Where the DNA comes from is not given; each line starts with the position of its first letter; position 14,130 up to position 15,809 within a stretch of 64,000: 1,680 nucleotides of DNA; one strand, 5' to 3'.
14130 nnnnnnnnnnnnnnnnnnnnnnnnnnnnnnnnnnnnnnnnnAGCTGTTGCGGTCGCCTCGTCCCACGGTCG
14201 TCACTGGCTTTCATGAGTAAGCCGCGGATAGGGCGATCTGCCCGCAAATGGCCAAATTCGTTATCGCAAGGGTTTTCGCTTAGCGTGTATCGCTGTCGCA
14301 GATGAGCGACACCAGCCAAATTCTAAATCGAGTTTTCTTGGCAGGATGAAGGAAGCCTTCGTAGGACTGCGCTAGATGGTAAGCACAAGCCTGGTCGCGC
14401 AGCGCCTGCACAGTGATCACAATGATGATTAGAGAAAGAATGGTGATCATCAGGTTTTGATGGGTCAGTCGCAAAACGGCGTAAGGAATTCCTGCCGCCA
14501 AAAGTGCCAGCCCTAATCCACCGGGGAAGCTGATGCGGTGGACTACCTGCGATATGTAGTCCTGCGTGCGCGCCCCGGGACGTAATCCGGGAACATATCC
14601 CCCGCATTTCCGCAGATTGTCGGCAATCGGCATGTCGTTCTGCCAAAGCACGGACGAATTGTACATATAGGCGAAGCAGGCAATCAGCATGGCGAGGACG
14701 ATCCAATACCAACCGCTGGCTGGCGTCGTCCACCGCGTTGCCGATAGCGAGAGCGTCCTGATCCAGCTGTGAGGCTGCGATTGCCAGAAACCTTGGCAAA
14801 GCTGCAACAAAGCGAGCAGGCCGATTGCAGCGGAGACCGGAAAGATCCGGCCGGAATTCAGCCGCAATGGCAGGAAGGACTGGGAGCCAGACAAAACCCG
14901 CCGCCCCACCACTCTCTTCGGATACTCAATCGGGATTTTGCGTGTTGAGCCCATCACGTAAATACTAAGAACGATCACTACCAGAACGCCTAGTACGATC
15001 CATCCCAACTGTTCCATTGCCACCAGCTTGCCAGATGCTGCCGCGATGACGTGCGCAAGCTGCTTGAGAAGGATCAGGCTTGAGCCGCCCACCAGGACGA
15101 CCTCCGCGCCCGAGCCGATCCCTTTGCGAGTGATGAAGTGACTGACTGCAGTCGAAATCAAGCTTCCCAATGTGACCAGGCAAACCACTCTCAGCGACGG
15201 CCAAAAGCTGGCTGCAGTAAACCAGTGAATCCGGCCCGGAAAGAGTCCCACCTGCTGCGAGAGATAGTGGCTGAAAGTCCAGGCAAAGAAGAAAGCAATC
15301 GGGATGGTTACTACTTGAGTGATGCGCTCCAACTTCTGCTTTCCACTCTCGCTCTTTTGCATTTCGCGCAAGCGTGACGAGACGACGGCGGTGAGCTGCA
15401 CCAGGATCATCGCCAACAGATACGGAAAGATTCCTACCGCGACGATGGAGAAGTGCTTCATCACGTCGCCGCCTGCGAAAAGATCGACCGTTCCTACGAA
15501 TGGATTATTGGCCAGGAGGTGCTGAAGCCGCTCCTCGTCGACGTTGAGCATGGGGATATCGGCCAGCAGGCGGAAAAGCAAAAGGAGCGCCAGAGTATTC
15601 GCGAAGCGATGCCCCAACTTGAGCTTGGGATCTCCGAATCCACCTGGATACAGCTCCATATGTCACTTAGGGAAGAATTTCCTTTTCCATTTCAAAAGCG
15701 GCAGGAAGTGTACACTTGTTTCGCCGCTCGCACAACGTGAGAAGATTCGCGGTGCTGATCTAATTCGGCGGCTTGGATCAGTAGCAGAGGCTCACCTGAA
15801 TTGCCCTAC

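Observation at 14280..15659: Orphan, strongly divergent SecY paralog outside the ribosomal-protein (spc) operon context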

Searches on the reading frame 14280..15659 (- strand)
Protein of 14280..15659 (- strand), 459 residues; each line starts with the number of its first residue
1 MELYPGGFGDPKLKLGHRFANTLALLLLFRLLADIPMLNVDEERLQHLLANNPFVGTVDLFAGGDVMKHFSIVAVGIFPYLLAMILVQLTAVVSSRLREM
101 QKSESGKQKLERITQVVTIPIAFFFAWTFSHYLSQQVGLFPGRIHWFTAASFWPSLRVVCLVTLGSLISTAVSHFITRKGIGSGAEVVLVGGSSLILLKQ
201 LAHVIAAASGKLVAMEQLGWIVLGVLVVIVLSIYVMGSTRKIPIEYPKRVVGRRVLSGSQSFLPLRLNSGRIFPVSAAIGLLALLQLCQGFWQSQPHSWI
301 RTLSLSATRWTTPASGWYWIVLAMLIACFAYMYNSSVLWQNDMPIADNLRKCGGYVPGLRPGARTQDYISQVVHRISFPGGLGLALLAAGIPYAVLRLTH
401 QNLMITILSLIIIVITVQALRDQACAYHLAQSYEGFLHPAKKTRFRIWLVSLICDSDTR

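Call 3: search_protein_families(library=pfam, proteins=[window:14280-15659:-], max_evalue=0.01)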
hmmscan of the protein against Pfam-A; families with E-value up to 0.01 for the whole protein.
window:14280-15659:- (459 aa): 1 family
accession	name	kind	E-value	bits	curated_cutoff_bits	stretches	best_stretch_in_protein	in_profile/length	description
PF00344.25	SecY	-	8.2e-50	170.3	32.2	1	71-417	1-302/306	SecY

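Call 4: search_protein_families(library=ncbifam, proteins=[window:14280-15659:-], max_evalue=0.1)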
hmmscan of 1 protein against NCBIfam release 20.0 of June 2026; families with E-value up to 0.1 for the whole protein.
window:14280-15659:- (459 aa): 3 families
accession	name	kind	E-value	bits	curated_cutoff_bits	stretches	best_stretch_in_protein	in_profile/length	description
TIGR00967.1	3a0501s007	equivalog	9.4e-62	209.2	253.6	1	18-427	3-408/414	pre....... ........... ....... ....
NF009082.0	PRK12417.1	equivalog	3.5e-27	95.1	353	1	18-437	15-402/406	accessory Sec system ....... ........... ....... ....2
TIGR02920.1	acc_sec_Y2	equivalog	2.9e-26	92.2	249.6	1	19-437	6-395/395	accessory Sec system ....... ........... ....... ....2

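Call 5: search_solved_structures(query=window:14280-15659:-, max_evalue=0.01, show_alignments=1)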
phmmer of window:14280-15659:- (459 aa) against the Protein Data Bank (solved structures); distinct sequences matched with E-value up to 0.01: 17.
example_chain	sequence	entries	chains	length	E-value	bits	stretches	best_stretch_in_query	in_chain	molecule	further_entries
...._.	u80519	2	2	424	3e-45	158.3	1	18-437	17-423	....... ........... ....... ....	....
8ya0_Y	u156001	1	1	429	1.8e-44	155.7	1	18-437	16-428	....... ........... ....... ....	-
8y9y_Y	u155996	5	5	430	1.8e-44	155.7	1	18-437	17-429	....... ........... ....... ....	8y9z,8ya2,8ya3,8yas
7xha_Y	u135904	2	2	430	2.9e-44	155.1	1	18-437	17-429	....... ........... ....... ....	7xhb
5aww_Y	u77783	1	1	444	1.8e-40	142.5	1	15-439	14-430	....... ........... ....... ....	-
4v6m_BA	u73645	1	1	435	3e-40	141.8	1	6-440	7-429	Preprotein translocase secY subunit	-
5abb_A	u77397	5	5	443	3e-40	141.8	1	6-440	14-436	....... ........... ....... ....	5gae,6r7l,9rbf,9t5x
3j45_y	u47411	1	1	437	3.3e-40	141.7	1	6-440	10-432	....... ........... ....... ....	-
5mg3_Y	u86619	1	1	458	3.4e-40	141.6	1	6-440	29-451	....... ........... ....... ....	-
2zjs_Y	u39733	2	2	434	3.7e-40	141.5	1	15-438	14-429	Preprotein translocase SecY subunit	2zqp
3j46_y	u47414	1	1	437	4.1e-40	141.4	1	6-440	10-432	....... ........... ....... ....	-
3din_C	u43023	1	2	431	1.8e-39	139.3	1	11-441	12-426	Pre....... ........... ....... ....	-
5nco_g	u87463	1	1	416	1.2e-38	136.6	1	15-419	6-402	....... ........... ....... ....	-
3dl8_G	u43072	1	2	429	1.6e-38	136.1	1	15-395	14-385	Pre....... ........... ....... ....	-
5ch4_Y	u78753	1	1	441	9.7e-36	127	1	15-439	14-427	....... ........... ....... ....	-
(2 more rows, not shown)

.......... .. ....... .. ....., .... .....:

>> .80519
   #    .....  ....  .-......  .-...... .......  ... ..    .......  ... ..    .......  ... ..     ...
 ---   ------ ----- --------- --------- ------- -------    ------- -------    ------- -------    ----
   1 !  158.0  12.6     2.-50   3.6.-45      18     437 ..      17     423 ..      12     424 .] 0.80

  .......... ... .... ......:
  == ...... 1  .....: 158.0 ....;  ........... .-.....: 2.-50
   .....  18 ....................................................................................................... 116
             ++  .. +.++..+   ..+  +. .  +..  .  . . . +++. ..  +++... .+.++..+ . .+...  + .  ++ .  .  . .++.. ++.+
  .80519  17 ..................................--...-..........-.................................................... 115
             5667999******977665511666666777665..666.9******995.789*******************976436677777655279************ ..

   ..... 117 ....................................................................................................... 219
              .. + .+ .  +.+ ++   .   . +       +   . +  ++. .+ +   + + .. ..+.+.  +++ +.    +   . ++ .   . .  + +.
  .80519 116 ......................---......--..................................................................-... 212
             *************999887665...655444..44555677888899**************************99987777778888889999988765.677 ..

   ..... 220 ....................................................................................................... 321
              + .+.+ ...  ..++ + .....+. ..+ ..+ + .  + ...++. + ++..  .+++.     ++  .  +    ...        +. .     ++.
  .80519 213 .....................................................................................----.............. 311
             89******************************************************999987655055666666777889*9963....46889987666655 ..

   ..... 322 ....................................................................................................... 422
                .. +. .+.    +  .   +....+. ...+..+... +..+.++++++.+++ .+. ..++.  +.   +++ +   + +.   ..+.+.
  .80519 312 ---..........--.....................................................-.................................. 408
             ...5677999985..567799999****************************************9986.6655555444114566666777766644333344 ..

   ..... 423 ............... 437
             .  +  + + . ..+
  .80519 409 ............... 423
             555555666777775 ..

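Call 6: find_homologous_proteins(query=window:14280-15659:-, max_evalue=1e-10)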
Query window:14280-15659:- (459 aa): 68 proteins with E <= 1e-10 among 8000 candidates.
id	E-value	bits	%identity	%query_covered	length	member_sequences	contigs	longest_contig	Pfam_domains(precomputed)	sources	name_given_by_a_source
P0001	0.0e+0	1020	100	100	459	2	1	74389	PF00344.26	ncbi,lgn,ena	-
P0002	1.9e-201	688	69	99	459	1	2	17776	PF00344.26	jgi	-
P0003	2.3e-195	668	68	96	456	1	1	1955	PF00344.26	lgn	-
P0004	1.7e-194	665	67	99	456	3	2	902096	PF00344.26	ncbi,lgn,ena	ncbi:MAG: hypothetical protein WAM65_07445 [Candidatus Korobacteraceae bacterium]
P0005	1.9e-193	662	67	96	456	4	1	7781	PF00344.26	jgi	jgi:pre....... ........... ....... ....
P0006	6.0e-186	637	63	100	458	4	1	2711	PF00344.26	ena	-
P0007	9.2e-177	607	61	97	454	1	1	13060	PF00344.26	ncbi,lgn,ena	-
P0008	1.4e-172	593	60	96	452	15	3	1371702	PF00344.26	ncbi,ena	-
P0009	2.3e-168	579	59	97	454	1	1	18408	PF00344.26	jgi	jgi:pre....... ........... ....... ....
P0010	1.6e-166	573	58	97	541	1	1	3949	PF00344.26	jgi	jgi:pre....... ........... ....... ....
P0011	4.2e-160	552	55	95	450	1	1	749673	PF00344.26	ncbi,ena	-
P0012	1.4e-154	534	57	96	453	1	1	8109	PF00344.26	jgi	jgi:pre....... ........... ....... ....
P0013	3.3e-132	460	50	97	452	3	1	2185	PF00344.26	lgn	-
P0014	5.9e-129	449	50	93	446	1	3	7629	PF00344.26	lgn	-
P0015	1.1e-125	438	49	94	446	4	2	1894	PF00344.26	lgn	-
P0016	5.7e-124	433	51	94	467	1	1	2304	PF00344.26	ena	-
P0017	4.3e-122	427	49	93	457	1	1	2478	PF00344.26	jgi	-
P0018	1.1e-120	422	47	99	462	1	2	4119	PF00344.26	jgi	jgi:pre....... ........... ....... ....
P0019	1.4e-119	418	47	95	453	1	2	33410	PF00344.26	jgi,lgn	jgi:pre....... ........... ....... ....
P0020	3.2e-119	417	46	97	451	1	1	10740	PF00344.26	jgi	jgi:pre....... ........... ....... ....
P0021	1.7e-118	415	47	95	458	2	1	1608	PF00344.26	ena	-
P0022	1.3e-115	405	47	97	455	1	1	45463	PF00344.26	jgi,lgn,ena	-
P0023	2.8e-115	404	46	94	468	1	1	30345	PF00344.26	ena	-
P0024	5.5e-115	403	46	94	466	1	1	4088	PF00344.26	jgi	jgi:pre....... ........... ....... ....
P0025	2.6e-113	398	45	95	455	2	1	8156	PF00344.26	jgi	jgi:pre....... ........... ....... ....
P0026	4.3e-111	390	44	93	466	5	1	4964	PF00344.26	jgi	jgi:pre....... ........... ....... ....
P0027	1.2e-110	389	46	93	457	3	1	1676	PF00344.26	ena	-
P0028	2.0e-109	385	46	95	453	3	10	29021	PF00344.26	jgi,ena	-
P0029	5.3e-109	383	48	94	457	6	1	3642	PF00344.26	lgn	-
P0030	2.5e-108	381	44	93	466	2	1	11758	PF00344.26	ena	-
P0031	3.6e-103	364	45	93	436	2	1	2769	PF00344.26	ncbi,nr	ncbi:MAG: hypothetical protein JOZ32_11925 [Bryobacterales bacterium]|nr:hypothetical protein [Bryob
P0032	2.7e-102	361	64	56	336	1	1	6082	PF00344.26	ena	-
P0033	9.2e-98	346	43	92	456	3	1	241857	PF00344.26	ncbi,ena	-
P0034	3.3e-94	335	42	93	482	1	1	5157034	PF00344.26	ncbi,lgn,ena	-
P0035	3.2e-89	318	56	60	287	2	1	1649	PF00344.26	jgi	jgi:pre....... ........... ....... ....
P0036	1.3e-84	303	40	92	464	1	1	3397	PF00344.26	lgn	-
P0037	3.7e-76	275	48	58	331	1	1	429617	PF00344.26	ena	-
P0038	1.6e-47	181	30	93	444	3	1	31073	PF00344.26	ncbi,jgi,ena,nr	ncbi:MAG TPA: pre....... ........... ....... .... [Candidatus Dormibacteraeota bacterium]|nr:preprot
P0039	8.4e-42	162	31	96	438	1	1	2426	PF00344.26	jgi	jgi:pre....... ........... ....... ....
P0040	1.0e-41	162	32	95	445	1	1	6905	PF00344.26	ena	-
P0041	5.2e-41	159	30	94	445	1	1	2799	PF00344.26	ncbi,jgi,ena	jgi:pre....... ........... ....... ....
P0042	6.6e-41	159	30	96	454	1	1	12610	PF00344.26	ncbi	-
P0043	2.6e-40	157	30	92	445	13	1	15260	PF00344.26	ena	-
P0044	3.0e-40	157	29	96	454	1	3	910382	PF00344.26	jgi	-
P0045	2.2e-38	151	28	96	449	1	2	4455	PF00344.26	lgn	-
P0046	1.8e-37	148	30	83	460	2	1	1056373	PF00344.26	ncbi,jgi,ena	jgi:pre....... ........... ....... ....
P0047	3.5e-37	147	29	96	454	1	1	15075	PF00344.26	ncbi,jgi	-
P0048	5.2e-37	146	28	95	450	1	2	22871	PF00344.26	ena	-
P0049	9.7e-37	145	29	96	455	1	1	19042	PF00344.26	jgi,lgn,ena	-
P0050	1.2e-36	145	28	95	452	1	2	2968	PF00344.26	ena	-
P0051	1.7e-36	144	27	93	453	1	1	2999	PF00344.26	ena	-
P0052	2.1e-36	144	29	96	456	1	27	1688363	PF00344.26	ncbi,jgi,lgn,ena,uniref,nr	ncbi:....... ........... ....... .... [Algimonas ampicilliniresistens]|uniref:Protein translocase su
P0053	2.2e-36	144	29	96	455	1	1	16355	PF00344.26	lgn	-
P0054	4.2e-36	143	28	94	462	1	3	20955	PF00344.26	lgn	-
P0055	8.2e-36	142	29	96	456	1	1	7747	PF00344.26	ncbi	ncbi:MAG: pre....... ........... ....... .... [Litorimonas sp.]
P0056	1.3e-35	141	27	96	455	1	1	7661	PF00344.26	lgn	-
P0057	1.7e-35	141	28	94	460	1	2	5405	PF00344.26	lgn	-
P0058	1.8e-35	141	29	92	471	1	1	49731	PF00344.26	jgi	jgi:pre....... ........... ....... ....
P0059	3.1e-35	140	29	96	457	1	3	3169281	PF00344.26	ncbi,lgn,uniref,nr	ncbi:pre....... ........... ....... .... [Algimonas porphyrae]|uniref:Protein translocase subunit Se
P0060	3.5e-35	140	29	96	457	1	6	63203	PF00344.26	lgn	-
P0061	4.2e-35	140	27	93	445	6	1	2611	PF00344.26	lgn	-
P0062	1.1e-34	138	27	96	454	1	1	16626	PF00344.26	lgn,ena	-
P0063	1.9e-34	138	28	94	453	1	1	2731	PF00344.26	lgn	-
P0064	7.7e-34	136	27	97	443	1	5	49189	PF00344.26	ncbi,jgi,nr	ncbi:MAG TPA: pre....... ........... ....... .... [Polyangiaceae bacterium]|jgi:preprotein transloca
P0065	4.1e-28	117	24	93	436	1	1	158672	PF00344.26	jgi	-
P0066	1.0e-27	115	32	62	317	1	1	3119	PF00344.26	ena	-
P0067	6.7e-24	103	30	58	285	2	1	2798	PF00344.26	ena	-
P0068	1.9e-21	95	30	58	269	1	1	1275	PF00344.26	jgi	jgi:pre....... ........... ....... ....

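Call 7: find_encoding_contigs(protein=window:14280-15659:-, flank=10000, max_places=6)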
Protein window:14280-15659:- (459 aa): 1 contig read that carries it; 1 place shown.
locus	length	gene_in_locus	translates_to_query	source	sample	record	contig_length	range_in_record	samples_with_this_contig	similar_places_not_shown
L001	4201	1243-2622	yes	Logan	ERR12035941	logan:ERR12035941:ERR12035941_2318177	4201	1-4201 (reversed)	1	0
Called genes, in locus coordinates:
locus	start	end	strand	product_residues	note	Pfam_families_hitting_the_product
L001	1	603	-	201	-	?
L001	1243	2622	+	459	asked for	PF00344:SecY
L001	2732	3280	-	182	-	PF13858:DUF4199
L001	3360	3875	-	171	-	PF14534:DUF4440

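Call 13: find_related_loci(query=A1, collection=genome_contigs, flank=10000)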
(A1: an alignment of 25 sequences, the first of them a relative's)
Query A1 (459 aa) in genome_contigs; peptide patterns used: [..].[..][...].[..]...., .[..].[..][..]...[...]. (x = any residue, [..] = any of these).
59 stretches matched a pattern; 10 encode a relative of the query (tblastn E <= 1e-3); 10 distinct loci.
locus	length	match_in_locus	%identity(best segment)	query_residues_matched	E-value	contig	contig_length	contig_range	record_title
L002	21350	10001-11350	67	6-458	0e+0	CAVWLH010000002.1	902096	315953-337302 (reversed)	MAG: uncultured Acidobacteriaceae bacterium isolate MFD05512.bin.1.248 genome assembly, contig: contig_15058, whole geno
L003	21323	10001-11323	67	6-445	0e+0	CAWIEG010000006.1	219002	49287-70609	MAG: uncultured Acidobacteriaceae bacterium isolate MFD04570.bin.1.60 genome assembly, contig: contig_135246, whole geno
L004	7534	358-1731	63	1-458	0e+0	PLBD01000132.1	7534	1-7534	MAG: Acidobacteriaceae bacterium isolate bog_257 73.20111000_S1D.39_contig_18105, whole genome shotgun sequence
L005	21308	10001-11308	55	6-442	2e-162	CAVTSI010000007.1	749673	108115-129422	MAG: uncultured Acidobacteriaceae bacterium isolate MFD05377.bin.2.5 genome assembly, contig: contig_47187, whole genome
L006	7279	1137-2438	45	17-443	4e-111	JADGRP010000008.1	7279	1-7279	MAG: Burkholderiales bacterium isolate Chersky_114 k127_254949, whole genome shotgun sequence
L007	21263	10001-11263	43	17-438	5e-99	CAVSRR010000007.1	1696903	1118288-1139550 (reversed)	MAG: uncultured beta proteobacterium isolate MFD05521.bin.2.84 genome assembly, contig: contig_61174, whole genome shotg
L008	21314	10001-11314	42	8-436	2e-93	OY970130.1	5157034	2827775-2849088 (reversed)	MAG: uncultured Verrucomicrobiae bacterium isolate MFD05705.bin.c.1 genome assembly, chromosome: 1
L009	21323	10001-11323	60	1-439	1e-168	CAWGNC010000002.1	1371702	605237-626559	MAG: uncultured Acidobacteriaceae bacterium isolate MFD01138.bin.1.37 genome assembly, contig: contig_20458, whole genom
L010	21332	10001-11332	40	10-443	2e-83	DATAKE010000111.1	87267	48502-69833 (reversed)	MAG TPA_asm: Opitutaceae bacterium isolate SMAG_U6930 k141_17870, whole genome shotgun sequence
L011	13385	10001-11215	33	35-438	2e-58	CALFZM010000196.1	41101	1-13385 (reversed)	MAG TPA_asm: uncultured Opitutae bacterium isolate SRR1506987_bin.19_CONCOCT_v1.1_MAG genome assembly, contig: ERZ761602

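Call 15: find_encoding_contigs(protein=P0004, flank=10000, max_places=2)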
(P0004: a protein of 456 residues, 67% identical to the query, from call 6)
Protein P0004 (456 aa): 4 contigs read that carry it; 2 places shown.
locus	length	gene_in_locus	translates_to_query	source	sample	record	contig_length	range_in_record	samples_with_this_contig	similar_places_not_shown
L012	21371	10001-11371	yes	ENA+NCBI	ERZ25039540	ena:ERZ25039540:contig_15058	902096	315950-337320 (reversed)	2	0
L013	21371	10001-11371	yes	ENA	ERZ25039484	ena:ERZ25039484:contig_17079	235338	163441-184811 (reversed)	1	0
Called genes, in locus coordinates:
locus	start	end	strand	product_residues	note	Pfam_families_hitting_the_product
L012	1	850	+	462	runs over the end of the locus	PF00344:SecY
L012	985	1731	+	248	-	PF00406:ADK, PF13207:AAA_17, PF17213:Hydin_ADK (faint), PF05191:ADK_lid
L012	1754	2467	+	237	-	PF00557:Peptidase_M24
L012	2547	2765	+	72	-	PF01176:eIF-1a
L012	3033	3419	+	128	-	PF00416:Ribosomal_S13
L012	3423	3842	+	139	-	PF00411:Ribosomal_S11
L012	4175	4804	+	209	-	PF00163:Ribosomal_S4, PF01479:S4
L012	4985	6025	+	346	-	PF01193:RNA_pol_L, PF01000:RNA_pol_A_bac, PF03118:RNA_pol_A_CTD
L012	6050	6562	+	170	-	PF01196:Ribosomal_L17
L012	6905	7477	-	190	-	PF05163:DinB, PF12867:DinB_2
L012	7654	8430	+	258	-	PF13229:Beta_helix, PF05048:NosD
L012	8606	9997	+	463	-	PF13204:Apiosidase, PF12904:Collagen_bind_2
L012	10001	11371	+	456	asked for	PF00344:SecY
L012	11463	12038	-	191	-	PF08207:EFP_N, PF01132:EFP, PF09285:Elong-fact-P_C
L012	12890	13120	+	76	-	PF04014:MazE_antitoxin (weak)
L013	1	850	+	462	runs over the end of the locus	PF00344:SecY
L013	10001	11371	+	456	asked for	PF00344:SecY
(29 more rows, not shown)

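Call 16: find_encoding_contigs(protein=P0034, flank=10000, max_places=2)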
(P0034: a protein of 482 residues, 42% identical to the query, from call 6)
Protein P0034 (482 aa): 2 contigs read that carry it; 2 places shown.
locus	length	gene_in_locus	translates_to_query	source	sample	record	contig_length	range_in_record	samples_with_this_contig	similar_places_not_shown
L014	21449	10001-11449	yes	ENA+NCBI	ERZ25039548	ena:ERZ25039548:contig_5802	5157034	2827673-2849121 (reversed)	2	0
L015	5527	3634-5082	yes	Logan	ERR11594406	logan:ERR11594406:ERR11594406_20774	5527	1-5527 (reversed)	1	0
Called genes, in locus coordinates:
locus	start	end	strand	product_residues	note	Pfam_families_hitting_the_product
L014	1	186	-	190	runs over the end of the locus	PF00857:Isochorismatase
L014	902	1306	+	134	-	PF02203:TarH (weak), PF12729:4HB_MCP_1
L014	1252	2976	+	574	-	PF13682:CZB (weak), PF00015:MCPsignal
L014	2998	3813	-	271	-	PF07978:NIPSNAP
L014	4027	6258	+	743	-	PF00933:Glyco_hydro_3, PF01915:Glyco_hydro_3_C, PF14310:Fn3-like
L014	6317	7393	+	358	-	PF00303:Thymidylat_synt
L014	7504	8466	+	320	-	PF08240:ADH_N, PF00107:ADH_zinc_N, PF13602:ADH_zinc_N_2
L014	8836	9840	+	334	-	PF01210:NAD_Gly3P_dh_N, PF07479:NAD_Gly3P_dh_C, PF20618:GPD_NAD_C_bact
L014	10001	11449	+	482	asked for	PF00344:SecY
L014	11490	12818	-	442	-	PF03447:NAD_binding_3, PF00742:Homoserine_dh, PF13291:ACT_4 (faint), PF01842:ACT (weak)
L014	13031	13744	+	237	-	PF07876:Dabb (weak)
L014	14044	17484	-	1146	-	PF00128:Alpha-amylase, PF16657:Malt_amylase_C, PF18085:Mak_N_cap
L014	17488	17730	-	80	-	PF11896:GlgE_dom_N_S (weak)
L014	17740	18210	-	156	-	-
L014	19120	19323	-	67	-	-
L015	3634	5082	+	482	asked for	PF00344:SecY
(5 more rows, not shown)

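Call 17: find_encoding_contigs(protein=P0008, flank=10000, max_places=2)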
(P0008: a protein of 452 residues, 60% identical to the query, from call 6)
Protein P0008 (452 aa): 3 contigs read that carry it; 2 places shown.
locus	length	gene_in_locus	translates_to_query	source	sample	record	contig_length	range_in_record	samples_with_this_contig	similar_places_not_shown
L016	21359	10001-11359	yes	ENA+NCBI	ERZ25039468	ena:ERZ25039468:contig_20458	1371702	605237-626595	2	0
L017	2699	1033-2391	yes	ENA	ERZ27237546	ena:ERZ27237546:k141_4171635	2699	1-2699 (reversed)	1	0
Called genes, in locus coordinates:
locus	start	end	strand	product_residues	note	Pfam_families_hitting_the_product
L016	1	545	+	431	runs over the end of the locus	-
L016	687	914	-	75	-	-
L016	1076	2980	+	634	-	PF04945:YHS, PF06467:zf-FCS (faint), PF12018:FAP206 (faint), PF24273:TRASH_HVO_1752_C (faint), PF04945:YHS, PF19335:HMBD, PF00122:E1-E2_ATPase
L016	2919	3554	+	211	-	PF00702:Hydrolase, PF27460:HisZ_C (faint)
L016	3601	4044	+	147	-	-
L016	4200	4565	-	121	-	PF17770:RNase_J_C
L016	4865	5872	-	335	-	PF00753:Lactamase_B, PF12706:Lactamase_B_2, PF22505:RNase_J_b_CASP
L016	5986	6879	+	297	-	PF00590:TP_methylase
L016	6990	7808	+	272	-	-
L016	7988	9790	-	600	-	PF01642:MM_CoA_mutase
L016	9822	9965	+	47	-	-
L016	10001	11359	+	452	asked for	PF00344:SecY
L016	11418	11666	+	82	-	PF19891:DUF6364 (weak)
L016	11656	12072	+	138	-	PF01850:PIN, PF13470:PIN_3 (weak)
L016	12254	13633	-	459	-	PF10150:RNase_E_G, PF20833:RNase_E_G_Thio (weak)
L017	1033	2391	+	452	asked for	PF00344:SecY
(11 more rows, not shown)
